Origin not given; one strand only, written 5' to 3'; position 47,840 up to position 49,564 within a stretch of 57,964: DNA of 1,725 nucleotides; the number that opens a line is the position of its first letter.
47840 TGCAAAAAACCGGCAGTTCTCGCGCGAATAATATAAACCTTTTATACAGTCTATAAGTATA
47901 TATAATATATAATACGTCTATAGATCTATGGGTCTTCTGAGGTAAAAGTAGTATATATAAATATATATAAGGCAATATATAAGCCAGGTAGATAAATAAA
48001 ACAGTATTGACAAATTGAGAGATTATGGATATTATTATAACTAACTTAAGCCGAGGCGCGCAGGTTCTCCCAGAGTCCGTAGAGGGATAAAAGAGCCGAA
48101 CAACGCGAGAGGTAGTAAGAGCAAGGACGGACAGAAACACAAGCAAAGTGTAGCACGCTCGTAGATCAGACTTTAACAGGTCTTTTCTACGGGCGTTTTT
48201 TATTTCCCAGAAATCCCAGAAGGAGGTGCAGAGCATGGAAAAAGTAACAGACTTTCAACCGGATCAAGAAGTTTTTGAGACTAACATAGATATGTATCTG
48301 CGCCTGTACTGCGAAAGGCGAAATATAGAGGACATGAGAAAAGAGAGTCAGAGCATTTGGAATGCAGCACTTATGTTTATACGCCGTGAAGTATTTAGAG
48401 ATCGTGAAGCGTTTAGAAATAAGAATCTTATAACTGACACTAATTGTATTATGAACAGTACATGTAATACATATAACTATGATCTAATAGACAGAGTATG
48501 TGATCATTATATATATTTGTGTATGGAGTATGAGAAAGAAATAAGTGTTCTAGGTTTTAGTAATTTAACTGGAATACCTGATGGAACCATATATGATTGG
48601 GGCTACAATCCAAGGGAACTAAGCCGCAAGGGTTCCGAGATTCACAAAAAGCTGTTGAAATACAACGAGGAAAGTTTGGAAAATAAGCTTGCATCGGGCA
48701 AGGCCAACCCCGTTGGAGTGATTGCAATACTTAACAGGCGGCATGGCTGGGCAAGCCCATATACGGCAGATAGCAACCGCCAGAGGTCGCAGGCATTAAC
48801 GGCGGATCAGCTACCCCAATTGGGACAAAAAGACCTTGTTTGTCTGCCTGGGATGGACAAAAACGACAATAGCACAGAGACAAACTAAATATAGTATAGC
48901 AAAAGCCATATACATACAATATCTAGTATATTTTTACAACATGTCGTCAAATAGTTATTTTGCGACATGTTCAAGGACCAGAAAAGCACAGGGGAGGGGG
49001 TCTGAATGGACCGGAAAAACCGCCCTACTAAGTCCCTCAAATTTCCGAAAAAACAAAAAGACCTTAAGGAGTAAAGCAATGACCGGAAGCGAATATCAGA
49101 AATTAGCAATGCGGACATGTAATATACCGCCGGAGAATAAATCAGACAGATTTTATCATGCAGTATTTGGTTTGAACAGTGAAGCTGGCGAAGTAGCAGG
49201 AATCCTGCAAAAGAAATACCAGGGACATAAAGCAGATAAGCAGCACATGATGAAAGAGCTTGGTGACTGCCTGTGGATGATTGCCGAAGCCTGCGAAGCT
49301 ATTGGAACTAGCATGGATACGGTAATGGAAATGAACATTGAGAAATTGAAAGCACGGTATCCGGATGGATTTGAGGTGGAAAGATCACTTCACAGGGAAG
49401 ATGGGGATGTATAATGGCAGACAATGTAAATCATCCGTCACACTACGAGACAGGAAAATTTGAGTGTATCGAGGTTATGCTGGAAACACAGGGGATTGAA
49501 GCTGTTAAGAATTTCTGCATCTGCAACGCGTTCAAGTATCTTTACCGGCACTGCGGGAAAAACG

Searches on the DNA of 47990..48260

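Call 76: search_rna_families(source=window, start=47990, end=48260, threshold=evalue, max_evalue=10, show_alignments=2)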
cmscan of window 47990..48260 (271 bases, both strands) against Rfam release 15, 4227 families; matches with E-value up to 10: 1.
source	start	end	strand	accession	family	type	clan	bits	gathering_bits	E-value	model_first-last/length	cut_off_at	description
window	48005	48064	+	RF04308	HCV_SL2531-SL2549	Cis-reg;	-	15.1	56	0.78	1-72/72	no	Hepatitis C virus stem-loop SL2531 and SL2549AU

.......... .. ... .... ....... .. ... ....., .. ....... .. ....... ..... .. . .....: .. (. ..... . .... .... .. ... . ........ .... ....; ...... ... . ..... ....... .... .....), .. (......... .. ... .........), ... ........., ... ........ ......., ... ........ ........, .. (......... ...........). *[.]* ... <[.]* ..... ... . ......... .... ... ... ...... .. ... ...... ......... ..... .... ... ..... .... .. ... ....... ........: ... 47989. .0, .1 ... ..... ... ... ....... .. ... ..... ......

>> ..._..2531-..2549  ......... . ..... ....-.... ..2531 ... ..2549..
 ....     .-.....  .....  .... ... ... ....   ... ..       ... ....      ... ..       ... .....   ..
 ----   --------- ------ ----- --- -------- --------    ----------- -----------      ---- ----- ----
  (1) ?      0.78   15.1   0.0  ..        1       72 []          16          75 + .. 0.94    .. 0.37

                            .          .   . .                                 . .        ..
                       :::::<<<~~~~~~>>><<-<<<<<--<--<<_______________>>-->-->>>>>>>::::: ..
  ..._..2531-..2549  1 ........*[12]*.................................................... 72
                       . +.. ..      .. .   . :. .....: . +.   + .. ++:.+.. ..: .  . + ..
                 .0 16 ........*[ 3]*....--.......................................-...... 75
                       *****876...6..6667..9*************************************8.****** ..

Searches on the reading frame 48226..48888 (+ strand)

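Call 26: search_protein_families(library=pfam, proteins=[window:48226-48888:+], max_evalue=0.01)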
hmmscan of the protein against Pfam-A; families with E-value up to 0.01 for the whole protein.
window:48226-48888:+ (220 aa): 1 family
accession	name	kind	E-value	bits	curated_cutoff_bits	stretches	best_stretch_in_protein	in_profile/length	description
PF16677.11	GP3_package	-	0.00036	21.1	29.4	1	90-176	14-100/105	DNA-packaging protein gp3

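Call 92: search_protein_families(library=pfam, proteins=[window:48235-48888:+], max_evalue=5)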
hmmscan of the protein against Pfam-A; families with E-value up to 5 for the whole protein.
window:48235-48888:+ (217 aa): 1 family
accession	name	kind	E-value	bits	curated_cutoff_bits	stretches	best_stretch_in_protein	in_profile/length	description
PF16677.11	GP3_package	-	0.00035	21.2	29.4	1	87-173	14-100/105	DNA-packaging protein gp3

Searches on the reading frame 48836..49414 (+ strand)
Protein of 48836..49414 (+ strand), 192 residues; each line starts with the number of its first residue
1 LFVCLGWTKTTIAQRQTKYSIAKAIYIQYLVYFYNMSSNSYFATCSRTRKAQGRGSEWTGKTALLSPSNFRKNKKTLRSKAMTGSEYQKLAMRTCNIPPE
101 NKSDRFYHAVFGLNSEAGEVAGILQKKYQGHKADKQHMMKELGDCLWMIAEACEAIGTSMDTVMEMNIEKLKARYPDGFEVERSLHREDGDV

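Call 26: search_protein_families(library=pfam, proteins=[window:48836-49414:+], max_evalue=0.01)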
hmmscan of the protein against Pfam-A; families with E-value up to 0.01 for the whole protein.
window:48836-49414:+ (192 aa): 1 family
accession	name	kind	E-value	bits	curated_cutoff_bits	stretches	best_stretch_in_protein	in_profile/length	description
PF03819.22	MazG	-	1.1e-08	35.7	22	1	113-179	10-74/74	MazG nucleotide pyrophosphohydrolase domain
